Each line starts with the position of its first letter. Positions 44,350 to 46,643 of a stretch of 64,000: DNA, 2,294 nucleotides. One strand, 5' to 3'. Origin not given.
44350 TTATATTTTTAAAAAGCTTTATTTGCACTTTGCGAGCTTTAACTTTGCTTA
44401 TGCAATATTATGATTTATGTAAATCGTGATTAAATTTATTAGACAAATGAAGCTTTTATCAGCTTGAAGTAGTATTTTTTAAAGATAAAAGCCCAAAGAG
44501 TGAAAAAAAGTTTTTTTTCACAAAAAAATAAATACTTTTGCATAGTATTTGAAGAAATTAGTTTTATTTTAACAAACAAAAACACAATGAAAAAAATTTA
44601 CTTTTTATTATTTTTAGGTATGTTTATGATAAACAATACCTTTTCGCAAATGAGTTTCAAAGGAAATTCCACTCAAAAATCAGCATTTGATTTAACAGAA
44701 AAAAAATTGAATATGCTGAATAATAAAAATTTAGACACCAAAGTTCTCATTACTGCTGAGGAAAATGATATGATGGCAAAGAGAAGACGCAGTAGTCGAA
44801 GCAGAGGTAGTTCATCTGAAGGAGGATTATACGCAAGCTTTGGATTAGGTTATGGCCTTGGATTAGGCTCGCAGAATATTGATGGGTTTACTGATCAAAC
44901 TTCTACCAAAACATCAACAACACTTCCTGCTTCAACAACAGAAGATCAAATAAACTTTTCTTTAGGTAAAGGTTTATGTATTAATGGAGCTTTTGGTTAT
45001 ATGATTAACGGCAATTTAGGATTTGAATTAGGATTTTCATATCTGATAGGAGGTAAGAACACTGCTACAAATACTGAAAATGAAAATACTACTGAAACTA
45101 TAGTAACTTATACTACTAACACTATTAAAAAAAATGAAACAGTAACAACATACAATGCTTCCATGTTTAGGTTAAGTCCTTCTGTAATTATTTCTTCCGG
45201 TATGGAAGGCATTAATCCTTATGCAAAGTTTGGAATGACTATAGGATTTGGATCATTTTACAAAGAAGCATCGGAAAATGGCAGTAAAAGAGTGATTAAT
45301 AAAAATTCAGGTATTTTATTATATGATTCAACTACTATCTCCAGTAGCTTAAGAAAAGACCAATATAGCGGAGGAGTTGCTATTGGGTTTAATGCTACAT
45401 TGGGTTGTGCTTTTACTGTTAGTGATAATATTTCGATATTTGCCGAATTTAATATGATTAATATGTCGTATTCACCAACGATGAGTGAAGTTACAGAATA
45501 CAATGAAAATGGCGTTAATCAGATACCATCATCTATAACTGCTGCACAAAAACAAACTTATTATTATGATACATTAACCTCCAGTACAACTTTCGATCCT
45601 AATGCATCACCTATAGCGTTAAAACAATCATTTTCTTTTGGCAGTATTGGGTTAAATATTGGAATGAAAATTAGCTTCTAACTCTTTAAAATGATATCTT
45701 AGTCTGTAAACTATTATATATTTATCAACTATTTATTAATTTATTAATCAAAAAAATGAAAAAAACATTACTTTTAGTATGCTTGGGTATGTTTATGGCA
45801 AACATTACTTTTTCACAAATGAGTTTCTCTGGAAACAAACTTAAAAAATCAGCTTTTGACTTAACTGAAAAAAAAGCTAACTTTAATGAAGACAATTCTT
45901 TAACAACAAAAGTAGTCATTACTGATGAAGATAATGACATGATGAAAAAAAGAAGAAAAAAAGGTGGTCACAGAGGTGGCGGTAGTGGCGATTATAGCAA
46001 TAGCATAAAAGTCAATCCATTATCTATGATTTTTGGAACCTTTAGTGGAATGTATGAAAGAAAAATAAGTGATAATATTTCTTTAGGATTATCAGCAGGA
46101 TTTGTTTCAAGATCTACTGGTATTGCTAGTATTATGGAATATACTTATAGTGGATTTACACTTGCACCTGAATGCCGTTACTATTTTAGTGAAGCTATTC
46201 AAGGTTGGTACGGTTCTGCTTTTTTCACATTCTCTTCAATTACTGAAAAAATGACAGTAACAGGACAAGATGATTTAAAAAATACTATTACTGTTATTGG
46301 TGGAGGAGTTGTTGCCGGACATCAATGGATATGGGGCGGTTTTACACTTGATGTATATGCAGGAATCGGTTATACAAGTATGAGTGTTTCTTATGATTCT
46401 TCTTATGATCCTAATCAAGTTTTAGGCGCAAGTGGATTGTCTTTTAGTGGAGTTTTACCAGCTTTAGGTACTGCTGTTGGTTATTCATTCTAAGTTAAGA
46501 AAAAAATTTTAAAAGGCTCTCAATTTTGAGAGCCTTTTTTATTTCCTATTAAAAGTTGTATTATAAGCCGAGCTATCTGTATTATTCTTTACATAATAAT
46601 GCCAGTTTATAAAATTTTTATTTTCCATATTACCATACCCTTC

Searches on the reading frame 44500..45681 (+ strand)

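Call 47: search_protein_families(library=pfam, proteins=[window:44500-45681:+], max_evalue=0.00001)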
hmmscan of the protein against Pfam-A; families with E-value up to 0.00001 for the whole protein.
window:44500-45681:+ (393 aa): 1 family
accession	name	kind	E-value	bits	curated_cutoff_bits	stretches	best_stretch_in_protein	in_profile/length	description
PF13505.12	OMP_b-brl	-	2.3e-06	28.4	28.7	1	115-324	21-157/175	Outer membrane protein beta-barrel domain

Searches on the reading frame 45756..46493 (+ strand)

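Call 47: search_protein_families(library=pfam, proteins=[window:45756-46493:+], max_evalue=0.00001)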
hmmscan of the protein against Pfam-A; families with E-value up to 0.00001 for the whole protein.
window:45756-46493:+ (245 aa): 1 family
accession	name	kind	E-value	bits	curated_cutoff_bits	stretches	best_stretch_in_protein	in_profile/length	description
PF12099.14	DUF3575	-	5.5e-10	39.3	21.1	1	83-211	19-144/177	Protein of unknown function (DUF3575)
